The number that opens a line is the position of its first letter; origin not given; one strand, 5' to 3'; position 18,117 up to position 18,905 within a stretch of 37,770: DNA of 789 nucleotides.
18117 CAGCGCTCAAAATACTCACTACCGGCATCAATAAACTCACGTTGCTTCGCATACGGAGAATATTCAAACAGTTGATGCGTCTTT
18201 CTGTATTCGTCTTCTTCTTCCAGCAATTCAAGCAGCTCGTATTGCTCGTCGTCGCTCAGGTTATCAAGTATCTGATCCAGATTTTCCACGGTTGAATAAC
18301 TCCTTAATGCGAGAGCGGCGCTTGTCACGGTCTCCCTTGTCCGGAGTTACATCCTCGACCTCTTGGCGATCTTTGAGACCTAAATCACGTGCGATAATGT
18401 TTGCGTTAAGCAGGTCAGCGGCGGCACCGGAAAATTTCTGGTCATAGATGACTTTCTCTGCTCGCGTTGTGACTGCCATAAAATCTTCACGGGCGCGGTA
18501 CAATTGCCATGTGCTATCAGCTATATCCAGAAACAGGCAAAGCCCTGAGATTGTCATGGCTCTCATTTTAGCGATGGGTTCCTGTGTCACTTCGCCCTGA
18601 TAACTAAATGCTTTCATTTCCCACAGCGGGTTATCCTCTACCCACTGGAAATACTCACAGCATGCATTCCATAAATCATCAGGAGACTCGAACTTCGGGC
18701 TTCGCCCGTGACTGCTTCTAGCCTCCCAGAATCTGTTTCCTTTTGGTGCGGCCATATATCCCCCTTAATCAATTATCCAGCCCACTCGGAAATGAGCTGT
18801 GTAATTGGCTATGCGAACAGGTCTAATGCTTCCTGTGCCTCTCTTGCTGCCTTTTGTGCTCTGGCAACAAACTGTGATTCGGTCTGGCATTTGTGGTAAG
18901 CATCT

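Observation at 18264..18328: Terminase large subunit start is ambiguous; TerS/TerL overlap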

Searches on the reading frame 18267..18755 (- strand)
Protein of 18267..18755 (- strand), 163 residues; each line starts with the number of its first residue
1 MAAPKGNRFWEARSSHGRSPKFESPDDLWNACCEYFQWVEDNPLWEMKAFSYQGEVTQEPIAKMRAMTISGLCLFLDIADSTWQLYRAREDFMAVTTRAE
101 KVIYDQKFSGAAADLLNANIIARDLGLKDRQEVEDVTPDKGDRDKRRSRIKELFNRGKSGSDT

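Call 34: search_solved_structures(query=window:18267-18755:-, show_alignments=1)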
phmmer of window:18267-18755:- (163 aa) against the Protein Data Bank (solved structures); distinct sequences matched with E-value up to 0.001: 1.
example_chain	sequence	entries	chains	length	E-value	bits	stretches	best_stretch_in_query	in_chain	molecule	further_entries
3p9a_A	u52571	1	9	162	1.7e-89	301.3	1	1-160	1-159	DNA-packaging protein gp3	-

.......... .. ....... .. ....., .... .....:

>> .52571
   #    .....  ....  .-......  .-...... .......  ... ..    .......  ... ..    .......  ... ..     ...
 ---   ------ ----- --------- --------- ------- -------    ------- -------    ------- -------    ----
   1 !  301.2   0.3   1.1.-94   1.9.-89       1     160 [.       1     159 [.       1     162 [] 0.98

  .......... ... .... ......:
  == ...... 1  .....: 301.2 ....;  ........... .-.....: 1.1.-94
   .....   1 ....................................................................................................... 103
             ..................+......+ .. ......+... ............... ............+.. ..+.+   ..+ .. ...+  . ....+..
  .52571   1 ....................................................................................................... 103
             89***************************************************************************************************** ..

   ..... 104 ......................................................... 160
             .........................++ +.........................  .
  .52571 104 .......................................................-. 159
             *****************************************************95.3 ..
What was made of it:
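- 18264..18755 (-): Small terminase (TerS, P22 gp3 type), 163 aa, ATG start, TGA stop. Aligns to P22 gp3 structure 3p9a over residues 1-160, E 2e-89 (call 34).
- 18267..18338 (-): TerS residues 140-163, homologous to the P22 TerS C-terminal tail that binds TerL. Alignment to 3p9a (call 34).
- On P22 gp3-type small terminase: 3p9a aligns at E 2e-89 (call 34).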

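Call 52: search_protein_families(library=pfam, proteins=[window:18267-18755:-])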
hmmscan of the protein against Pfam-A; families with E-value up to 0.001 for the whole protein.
window:18267-18755:- (163 aa): 1 family
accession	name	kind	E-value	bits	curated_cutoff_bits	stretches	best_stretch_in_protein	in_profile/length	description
PF16677.11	GP3_package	-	8.2e-31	106.7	29.4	1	17-133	1-105/105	DNA-packaging protein gp3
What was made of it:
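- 18264..18755 (-): Pfam GP3_package, E 8e-31 (call 52).
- On P22 gp3-type small terminase: PF16677, E 8e-31 (call 52).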
